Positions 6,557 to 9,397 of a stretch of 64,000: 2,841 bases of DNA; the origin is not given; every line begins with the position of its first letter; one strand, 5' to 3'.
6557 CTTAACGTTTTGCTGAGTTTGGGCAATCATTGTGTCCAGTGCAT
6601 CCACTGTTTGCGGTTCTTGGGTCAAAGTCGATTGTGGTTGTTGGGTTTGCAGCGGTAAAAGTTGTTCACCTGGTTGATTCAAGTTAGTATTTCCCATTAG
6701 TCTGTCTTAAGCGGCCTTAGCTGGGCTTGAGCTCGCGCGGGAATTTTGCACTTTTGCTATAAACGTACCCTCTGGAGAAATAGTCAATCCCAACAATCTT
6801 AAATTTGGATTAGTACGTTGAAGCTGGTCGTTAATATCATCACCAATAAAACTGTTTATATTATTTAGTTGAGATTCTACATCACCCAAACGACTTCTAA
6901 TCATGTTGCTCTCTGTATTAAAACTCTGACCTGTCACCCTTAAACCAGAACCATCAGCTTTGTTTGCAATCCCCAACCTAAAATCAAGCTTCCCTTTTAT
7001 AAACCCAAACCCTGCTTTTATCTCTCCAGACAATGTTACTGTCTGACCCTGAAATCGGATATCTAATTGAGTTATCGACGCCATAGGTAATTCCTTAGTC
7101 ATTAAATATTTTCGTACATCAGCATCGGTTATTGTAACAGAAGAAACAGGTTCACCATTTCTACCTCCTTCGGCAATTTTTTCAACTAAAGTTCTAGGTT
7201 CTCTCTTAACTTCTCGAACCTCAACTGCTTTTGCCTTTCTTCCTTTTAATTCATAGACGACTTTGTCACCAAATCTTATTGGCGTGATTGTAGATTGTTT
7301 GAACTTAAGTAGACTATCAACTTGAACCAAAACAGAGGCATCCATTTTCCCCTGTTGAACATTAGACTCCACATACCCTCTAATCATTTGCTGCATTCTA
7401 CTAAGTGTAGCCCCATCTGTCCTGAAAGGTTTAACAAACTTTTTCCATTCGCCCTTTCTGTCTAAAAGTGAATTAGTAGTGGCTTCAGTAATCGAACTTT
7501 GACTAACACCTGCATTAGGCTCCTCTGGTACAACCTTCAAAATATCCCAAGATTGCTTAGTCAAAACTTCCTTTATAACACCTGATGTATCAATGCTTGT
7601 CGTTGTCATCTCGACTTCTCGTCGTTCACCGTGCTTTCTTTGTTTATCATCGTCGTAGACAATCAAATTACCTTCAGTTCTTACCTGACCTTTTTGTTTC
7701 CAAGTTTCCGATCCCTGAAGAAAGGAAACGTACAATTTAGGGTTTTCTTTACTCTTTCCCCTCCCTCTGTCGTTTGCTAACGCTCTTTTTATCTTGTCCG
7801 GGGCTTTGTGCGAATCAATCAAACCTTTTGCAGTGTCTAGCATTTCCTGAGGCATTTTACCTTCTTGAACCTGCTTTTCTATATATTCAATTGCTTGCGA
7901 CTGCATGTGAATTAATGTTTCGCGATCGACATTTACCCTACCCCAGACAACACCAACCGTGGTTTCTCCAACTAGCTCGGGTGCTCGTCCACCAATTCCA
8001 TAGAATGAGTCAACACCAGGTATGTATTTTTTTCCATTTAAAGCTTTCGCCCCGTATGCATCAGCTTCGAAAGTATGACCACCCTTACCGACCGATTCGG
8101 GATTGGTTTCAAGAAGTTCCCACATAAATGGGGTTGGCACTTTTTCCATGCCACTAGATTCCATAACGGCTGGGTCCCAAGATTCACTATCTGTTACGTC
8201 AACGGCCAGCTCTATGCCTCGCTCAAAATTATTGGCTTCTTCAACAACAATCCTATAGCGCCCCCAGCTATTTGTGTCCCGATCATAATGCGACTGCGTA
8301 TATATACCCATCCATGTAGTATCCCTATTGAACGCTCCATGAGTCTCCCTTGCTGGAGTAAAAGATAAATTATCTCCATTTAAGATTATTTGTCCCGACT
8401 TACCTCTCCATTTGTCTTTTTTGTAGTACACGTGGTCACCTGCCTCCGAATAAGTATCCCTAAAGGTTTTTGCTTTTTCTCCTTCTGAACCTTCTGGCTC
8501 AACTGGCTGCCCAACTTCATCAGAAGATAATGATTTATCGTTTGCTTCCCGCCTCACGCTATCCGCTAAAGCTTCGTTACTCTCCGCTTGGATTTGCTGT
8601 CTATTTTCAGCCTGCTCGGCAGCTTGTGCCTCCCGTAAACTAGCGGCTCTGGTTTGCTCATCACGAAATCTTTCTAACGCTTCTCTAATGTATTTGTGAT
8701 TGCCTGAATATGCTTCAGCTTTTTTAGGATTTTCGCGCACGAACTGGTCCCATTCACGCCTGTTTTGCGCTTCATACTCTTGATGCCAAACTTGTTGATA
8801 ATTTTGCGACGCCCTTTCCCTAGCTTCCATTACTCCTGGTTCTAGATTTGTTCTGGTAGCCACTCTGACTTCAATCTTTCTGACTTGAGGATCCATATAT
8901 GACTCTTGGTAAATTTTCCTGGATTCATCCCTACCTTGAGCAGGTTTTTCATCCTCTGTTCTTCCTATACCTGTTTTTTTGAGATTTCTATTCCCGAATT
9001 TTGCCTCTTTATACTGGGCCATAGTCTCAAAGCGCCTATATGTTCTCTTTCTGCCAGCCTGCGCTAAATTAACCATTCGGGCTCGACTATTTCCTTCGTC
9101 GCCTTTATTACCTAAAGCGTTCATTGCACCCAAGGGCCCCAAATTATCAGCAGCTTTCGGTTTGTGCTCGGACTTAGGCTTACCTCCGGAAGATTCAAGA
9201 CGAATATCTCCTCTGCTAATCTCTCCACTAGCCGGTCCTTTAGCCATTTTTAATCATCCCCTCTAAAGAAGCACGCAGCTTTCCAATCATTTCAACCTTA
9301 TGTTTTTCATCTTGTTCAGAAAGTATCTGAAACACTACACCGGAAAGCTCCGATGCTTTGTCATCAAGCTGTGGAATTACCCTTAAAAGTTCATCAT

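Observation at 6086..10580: Four-gene minus-strand operon pairing a FemAB-family aminoacyltransferase with a cysteine-free 846-aa protein of unknown family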

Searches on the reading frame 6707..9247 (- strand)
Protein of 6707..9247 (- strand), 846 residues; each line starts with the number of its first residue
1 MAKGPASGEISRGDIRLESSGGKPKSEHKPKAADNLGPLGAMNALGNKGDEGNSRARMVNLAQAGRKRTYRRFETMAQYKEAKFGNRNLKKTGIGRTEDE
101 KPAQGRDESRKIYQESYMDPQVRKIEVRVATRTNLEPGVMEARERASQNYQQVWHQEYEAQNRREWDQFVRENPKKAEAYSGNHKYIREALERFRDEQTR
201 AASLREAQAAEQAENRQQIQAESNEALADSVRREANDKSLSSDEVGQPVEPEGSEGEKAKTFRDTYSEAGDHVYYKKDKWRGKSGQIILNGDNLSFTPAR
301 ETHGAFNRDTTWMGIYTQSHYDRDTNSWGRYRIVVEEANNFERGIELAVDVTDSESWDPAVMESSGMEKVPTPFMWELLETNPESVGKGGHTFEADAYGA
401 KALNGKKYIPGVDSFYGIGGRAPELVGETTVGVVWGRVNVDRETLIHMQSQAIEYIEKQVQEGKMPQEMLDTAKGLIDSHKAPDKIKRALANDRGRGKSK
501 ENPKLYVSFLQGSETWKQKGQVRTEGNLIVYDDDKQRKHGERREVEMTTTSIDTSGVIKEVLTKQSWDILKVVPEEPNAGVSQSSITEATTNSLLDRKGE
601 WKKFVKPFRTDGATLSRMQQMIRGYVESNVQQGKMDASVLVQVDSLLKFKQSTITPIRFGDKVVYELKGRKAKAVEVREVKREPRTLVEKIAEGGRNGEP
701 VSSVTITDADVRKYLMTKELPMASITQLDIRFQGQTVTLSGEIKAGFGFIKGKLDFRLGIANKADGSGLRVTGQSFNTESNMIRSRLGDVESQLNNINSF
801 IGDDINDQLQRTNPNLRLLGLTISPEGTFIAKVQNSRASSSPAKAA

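Call 3: search_protein_families(library=pfam, proteins=[window:6707-9247:-], max_evalue=1)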
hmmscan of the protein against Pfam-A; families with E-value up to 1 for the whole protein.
window:6707-9247:- (846 aa): 0 families

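Call 4: search_protein_families(library=ncbifam, proteins=[window:6707-9247:-], max_evalue=1)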
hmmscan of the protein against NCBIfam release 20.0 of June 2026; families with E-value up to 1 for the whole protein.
window:6707-9247:- (846 aa): 1 family
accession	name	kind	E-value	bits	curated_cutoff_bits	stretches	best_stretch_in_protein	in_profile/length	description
TIGR02606.1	antidote_CC2985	hypoth_equivalog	0.65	10.1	46.2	0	179-213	22-56/70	type II toxin-antitoxin system ParD family antitoxin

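Call 6: find_homologous_proteins(query=window:6707-9247:-)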
Query window:6707-9247:- (846 aa): 4 proteins with E <= 0.001 among 8000 candidates.
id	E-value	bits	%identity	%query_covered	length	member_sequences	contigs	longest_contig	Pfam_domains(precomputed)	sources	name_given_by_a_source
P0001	0.0e+0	1887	100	100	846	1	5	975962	-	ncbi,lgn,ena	-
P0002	0.0e+0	1188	76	71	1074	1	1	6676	-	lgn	-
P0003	5.1e-237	807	69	63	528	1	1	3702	-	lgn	-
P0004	8.5e-181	622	49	74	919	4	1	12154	-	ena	-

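Call 7: find_encoding_contigs(protein=window:6710-9247:-, flank=10000, max_places=6)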
Protein window:6710-9247:- (846 aa): 9 contigs read that carry it; 3 places shown.
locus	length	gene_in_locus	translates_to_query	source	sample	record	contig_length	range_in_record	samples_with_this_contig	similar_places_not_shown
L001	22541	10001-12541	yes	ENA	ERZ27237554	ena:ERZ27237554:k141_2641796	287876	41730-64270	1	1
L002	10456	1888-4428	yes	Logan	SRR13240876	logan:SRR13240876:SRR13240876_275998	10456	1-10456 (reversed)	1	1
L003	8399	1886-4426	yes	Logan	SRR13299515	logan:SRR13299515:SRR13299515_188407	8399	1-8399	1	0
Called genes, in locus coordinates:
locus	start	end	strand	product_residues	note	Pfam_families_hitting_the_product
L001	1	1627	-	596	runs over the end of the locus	PF00009:GTP_EFTU, PF03144:GTP_EFTU_D2, PF00679:EFG_C, PF06421:LepA_C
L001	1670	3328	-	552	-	PF03023:MurJ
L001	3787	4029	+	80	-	-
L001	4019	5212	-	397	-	PF03816:LytR_cpsA_psr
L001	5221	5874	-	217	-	PF00121:TIM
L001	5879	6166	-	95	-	PF00085:Thioredoxin, PF13098:Thioredoxin_2, PF14595:Thioredoxin_9, PF13192:Thioredoxin_3 (weak), PF13905:Thioredoxin_8 (faint)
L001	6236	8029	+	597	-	PF00580:UvrD-helicase, PF13245:AAA_19, PF13604:AAA_30 (faint), PF01443:Viral_helicase1 (faint), PF13361:UvrD_C, PF13538:UvrD_C_2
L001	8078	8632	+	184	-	PF01625:PMSR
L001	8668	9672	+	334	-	PF02388:FemAB, PF13480:Acetyltransf_6, PF02388:FemAB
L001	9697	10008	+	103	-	-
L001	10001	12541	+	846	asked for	-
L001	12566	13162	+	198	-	-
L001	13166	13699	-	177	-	-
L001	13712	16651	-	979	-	PF00580:UvrD-helicase, PF01443:Viral_helicase1 (faint), PF13245:AAA_19, PF13604:AAA_30 (faint), PF21445:ADDB_N (faint), PF13361:UvrD_C, PF13538:UvrD_C_2 (faint), PF12705:PDDEXK_1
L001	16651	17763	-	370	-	PF02646:RmuC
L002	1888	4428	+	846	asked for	-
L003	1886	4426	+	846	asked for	-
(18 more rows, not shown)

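Call 8: find_encoding_contigs(protein=P0004, flank=10000, max_places=4)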
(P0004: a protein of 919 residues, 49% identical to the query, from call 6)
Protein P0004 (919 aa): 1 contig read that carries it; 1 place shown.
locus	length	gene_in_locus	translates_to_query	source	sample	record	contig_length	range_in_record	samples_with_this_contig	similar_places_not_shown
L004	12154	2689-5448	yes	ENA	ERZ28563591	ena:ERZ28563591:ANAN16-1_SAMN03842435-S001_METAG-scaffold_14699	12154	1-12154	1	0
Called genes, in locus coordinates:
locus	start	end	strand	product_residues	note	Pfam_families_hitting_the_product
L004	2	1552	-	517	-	?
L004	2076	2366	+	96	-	-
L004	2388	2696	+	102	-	-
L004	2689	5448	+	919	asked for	-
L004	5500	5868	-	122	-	-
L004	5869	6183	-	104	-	-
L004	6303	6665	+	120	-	-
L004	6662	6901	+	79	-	-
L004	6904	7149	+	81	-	-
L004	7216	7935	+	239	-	-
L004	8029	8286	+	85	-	PF18903:DUF5659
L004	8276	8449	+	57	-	-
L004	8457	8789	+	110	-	-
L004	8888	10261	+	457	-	-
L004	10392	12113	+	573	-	PF00239:Resolvase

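Call 9: find_encoding_contigs(protein=P0002, flank=10000, max_places=4)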
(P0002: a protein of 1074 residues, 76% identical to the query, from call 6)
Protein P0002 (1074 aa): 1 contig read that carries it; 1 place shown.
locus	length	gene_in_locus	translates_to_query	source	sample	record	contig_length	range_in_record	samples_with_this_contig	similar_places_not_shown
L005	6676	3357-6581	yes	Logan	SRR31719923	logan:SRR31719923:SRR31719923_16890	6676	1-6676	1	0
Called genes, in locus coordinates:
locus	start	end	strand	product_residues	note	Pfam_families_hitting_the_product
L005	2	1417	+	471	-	?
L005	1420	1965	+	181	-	PF01625:PMSR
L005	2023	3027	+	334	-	PF02388:FemAB, PF13480:Acetyltransf_6, PF02388:FemAB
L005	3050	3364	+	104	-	-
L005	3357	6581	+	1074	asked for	-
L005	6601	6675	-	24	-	?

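Call 15: search_protein_families(library=phrogs, proteins=[window:6707-9247:-, P0004, P0002], max_evalue=0.1)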
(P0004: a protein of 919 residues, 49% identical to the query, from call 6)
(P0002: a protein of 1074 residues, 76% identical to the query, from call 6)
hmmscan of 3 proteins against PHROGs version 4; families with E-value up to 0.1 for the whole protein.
window:6707-9247:- (846 aa): 0 families

P0004 (919 aa): 0 families

P0002 (1074 aa): 0 families

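Call 24: search_protein_families(library=pfam, proteins=[L004:2-1552:-, L004:2076-2366:+, L004:5500-5868:-, L004:5869-6183:-, L004:6303-6665:+, L004:7216-7935:+, L004:8888-10261:+, L004:8457-8789:+], max_evalue=0.1)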
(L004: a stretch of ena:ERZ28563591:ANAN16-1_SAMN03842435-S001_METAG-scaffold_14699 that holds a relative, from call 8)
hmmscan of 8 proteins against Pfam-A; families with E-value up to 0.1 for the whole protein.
L004:2-1552:- (517 aa): 1 family
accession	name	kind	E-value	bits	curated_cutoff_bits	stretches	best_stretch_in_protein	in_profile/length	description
PF11832.13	DUF3352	-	4.5e-11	42.5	26.8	1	64-508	1-394/536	Protein of unknown function (DUF3352)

L004:2076-2366:+ (96 aa): 1 family
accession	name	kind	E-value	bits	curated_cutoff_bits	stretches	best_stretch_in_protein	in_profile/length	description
PF20712.2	CyanoTRADDas_TM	-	0.026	15.1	24.3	1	40-80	4-40/68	Cyanobacterial TRADD-N associated 2-Transmembrane domain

L004:5500-5868:- (122 aa): 1 family
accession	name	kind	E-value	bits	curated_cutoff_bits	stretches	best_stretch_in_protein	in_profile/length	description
PF05791.16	Bacillus_HBL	-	0.018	15.3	29.1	1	7-76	69-140/177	Bacillus haemolytic enterotoxin (HBL)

L004:5869-6183:- (104 aa): 1 family
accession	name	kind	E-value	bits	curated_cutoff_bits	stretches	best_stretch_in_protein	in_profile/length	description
PF25587.1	Rv2743c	-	0.023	14.8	27.7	1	17-103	4-89/237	Rv2743c family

L004:6303-6665:+ (120 aa): 2 families
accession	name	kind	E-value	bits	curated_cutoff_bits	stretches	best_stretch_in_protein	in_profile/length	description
PF19067.5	DUF5763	-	0.024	14.5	26.3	1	3-32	4-32/39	Family of unknown function (DUF5763)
PF11471.13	Sugarporin_N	-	0.068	13.9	25.7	0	106-120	4-18/31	Maltoporin periplasmic N-terminal extension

L004:7216-7935:+ (239 aa): 4 families
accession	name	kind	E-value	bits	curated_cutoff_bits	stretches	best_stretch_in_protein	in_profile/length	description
PF08281.18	Sigma70_r4_2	-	0.0016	18.5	25.7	1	185-234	18-54/54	Sigma-70, region 4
PF04545.22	Sigma70_r4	-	0.0087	16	24.1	0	184-203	11-30/50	Sigma-70, region 4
PF18175.6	HU-CCDC81_bac_2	-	0.032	14.6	35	0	138-167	6-35/70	CCDC81-like prokaryotic HU domain 2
PF01863.23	YgjP-like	-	0.077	13.4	26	0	139-233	15-110/207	YgjP-like, metallopeptidase domain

L004:8888-10261:+ (457 aa): 0 families

L004:8457-8789:+ (110 aa): 0 families

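Call 27: predict_structure(alignment_id=A1)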
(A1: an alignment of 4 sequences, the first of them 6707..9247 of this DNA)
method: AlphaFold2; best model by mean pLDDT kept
length: 846 residues; sequences in the alignment: 4
mean_pLDDT: 45.8   pTM: 0.27
mean pLDDT of the five models: 45.8, 45.5, 42.9, 41.5, 40.4
residues with pLDDT >= 90: 0; 70-90: 164; 50-70: 185; < 50: 497
segments of 3 or more residues with pLDDT < 50: 1-75, 83-118, 127-135, 232-374, 389-391, 393-440, 481-568, 572-614, 648-683, 840-846
pLDDT, mean of each block of 10 residues (from residue 1): 30 24 26 30 31 34 33 47 43 29 30 39 52 47 54 57 72 76 72 80 75 72 64 42 26 27 28 22 28 27 21 21 23 24 21 22 27 52 56 41 25 28 23 33 58 62 59 61 37 30 23 22 26 28 25 28 44 39 35 36 36 51 55 53 49 35 29 25 61 69 80 75 76 82 65 79 78 78 65 64 74 78 80 72 34
secondary structure, 60 per line:
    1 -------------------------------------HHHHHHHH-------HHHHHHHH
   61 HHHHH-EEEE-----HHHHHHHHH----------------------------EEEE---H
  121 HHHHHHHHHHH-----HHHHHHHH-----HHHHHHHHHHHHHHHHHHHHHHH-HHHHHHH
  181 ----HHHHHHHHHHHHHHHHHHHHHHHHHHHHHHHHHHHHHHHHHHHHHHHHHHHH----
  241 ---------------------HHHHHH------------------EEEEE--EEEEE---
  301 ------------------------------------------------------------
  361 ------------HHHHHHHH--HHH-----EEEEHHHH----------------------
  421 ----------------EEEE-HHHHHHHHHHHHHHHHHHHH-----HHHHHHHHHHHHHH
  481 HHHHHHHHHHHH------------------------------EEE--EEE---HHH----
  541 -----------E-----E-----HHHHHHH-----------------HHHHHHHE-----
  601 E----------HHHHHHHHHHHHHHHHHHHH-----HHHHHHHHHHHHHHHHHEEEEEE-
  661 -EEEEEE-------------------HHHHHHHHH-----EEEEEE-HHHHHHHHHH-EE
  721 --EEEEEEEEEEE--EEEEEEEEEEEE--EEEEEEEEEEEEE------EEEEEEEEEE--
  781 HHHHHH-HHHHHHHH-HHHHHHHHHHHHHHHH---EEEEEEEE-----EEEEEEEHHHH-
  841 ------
elements in order (helices of 4 or more, strands of 3 or more residues): H38-45 H53-65 E67-70 H76-84 E113-116 H120-131 H137-144 H150-172 H174-180 H185-236 H262-267 E286-290 E293-297 H373-380 E391-394 H395-398 E437-440 H442-461 H467-492 E523-525 E528-530 H564-570 H588-594 H612-631 H637-653 E654-659 E662-667 H687-695 E701-706 H708-717 E723-733 E736-747 E750-762 E769-778 H781-786 H788-795 H797-812 E816-823 E829-835 H836-839

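Call 28: search_protein_representatives(alignment_id=A1)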
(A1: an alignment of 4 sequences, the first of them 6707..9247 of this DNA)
Query: 4 sequences, 1066 profile positions. Proteins with E-value up to 0.001 (for the whole library): 207; up to 1e-10: 92; up to 1e-30: 28. The best 150 are listed.
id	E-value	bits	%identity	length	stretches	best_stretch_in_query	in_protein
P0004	0.0e+00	1650.3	-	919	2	181-1065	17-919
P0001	0.0e+00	1605.5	-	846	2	469-1065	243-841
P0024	0.0e+00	1220.4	-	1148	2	82-1065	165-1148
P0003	0.0e+00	1134.1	-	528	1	538-1065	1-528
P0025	2.3e-203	694.5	-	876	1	1-887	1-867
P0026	6.3e-169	580.4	-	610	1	477-1065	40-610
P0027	7.1e-161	553.8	-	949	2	1-495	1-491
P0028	1.6e-153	529.4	-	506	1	1-479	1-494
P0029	1.7e-152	526.0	-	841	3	35-526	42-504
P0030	1.0e-139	483.7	-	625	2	191-763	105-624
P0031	3.1e-135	468.9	-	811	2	198-890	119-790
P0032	1.1e-133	463.7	-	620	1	211-876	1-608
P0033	3.9e-105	369.2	-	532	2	657-1064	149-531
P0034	6.4e-89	315.5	-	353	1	187-462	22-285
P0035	1.9e-86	307.3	-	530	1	499-1058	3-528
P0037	1.4e-62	228.3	-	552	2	657-1062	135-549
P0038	1.1e-60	222.0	-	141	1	927-1065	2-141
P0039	3.8e-48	180.6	-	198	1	930-1065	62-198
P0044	3.3e-35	137.7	-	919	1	250-506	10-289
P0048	9.6e-31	122.9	-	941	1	244-457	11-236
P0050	1.0e-29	119.5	-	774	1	250-484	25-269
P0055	2.2e-28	115.1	-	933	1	245-447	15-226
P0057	6.7e-26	106.9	-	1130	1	248-450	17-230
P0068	9.6e-22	93.1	-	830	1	250-489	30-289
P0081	8.7e-19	83.3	-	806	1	247-439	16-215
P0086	2.1e-17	78.8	-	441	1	679-1038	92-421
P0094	1.8e-14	69.1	-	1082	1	921-1044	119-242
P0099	2.9e-13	65.0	-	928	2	240-507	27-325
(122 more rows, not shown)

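Call 30: search_protein_families(library=pfam, proteins=[P0044, P0048, P0055, P0057, P0050, P0068, P0094, P0081, P0099, P0024], max_evalue=0.01)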
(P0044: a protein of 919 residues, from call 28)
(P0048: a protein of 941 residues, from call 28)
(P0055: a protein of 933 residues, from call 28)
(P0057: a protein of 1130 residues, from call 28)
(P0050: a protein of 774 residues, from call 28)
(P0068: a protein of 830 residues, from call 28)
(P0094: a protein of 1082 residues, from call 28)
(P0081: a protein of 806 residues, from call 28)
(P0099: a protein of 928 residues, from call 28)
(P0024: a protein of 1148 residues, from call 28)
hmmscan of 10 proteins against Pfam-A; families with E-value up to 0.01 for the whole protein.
P0044 (919 aa): 1 family
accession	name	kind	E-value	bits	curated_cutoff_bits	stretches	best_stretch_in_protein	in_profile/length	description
PF15890.11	Peptidase_Mx1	-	1.3e-08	34.9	25.6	1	342-422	119-196/240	Putative zinc-binding metallo-peptidase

P0048 (941 aa): 3 families
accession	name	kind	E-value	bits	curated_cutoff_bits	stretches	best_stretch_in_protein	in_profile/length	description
PF00481.26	PP2C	-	1e-10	42.2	20.3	1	309-413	41-141/255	Protein phosphatase 2C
PF13672.11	PP2C_2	-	1.1e-08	35.4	24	1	278-527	2-184/209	Protein phosphatase 2C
PF07228.17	SpoIIE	-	9.8e-05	22.8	25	1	502-571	118-191/192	Stage II sporulation protein E (SpoIIE)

P0055 (933 aa): 3 families
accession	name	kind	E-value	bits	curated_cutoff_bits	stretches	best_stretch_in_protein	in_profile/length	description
PF00481.26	PP2C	-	7.2e-09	36.1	20.3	1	510-554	205-253/255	Protein phosphatase 2C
PF07228.17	SpoIIE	-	1.1e-05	25.9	25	1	488-570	100-191/192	Stage II sporulation protein E (SpoIIE)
PF13672.11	PP2C_2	-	1.9e-05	24.7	24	1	290-413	12-131/209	Protein phosphatase 2C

P0057 (1130 aa): 0 families

P0050 (774 aa): 0 families

P0068 (830 aa): 1 family
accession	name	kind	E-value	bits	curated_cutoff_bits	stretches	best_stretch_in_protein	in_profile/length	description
PF00149.33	Metallophos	-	1e-11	46.1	21.5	1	426-591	2-142/191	Calcineurin-like phosphoesterase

P0094 (1082 aa): 0 families

P0081 (806 aa): 1 family
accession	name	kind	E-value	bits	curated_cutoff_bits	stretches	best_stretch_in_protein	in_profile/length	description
PF01025.24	GrpE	-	1.8e-07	31.4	25.8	1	680-800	53-164/165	GrpE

P0099 (928 aa): 2 families
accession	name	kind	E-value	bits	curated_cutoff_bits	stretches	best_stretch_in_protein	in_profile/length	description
PF13672.11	PP2C_2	-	6.9e-44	150.3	24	2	651-899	2-208/209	Protein phosphatase 2C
PF07228.17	SpoIIE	-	7e-09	36.3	25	1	523-592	110-190/192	Stage II sporulation protein E (SpoIIE)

P0024 (1148 aa): 0 families
